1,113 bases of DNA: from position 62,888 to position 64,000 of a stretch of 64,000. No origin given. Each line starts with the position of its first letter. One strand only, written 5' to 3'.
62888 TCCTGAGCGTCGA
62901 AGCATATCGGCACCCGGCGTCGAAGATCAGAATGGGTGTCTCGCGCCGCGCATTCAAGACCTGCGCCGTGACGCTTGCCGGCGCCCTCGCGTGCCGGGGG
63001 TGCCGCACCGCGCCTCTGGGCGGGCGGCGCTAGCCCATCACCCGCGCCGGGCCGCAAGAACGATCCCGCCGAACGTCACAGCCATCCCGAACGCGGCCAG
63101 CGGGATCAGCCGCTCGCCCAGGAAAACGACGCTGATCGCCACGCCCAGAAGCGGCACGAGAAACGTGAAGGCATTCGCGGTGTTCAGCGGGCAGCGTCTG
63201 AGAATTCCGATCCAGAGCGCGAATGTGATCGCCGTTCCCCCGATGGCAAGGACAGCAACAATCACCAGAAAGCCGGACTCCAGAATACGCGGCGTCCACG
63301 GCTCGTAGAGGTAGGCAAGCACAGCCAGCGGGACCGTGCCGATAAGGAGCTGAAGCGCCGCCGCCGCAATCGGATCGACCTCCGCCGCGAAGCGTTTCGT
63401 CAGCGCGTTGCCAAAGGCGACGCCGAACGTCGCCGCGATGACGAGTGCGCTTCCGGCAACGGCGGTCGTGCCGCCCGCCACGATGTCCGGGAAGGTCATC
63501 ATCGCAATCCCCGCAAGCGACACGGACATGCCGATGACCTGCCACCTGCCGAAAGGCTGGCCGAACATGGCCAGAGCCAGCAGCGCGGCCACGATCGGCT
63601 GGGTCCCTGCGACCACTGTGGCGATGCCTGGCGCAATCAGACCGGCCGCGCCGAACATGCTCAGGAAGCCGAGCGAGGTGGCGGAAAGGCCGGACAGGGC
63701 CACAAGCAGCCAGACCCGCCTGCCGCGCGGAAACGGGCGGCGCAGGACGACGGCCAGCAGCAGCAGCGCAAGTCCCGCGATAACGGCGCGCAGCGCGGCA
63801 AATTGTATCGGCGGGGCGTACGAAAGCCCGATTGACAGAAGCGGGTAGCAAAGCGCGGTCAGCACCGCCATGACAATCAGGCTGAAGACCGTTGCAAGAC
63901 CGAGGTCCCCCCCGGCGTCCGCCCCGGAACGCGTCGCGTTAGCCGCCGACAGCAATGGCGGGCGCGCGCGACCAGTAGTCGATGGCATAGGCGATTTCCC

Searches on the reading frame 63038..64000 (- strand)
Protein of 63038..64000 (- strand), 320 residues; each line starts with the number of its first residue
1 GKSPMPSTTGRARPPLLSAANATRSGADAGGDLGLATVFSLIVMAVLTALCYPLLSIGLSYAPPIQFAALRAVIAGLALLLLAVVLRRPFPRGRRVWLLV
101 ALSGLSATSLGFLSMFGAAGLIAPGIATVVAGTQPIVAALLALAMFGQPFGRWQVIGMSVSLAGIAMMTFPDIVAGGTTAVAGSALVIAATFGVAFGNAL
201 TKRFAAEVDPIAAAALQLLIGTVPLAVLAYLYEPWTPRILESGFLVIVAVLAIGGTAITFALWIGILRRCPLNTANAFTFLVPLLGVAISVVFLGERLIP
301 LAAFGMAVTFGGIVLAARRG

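Call 79: search_protein_families(library=pfam, proteins=[window:63038-64000:-], max_evalue=1)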
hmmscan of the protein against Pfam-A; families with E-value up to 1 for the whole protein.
window:63038-64000:- (320 aa): 1 family
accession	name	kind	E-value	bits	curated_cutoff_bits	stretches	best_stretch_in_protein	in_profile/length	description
PF00892.27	EamA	-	1.8e-32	112.9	28.2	2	38-169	4-134/135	EamA-like transporter family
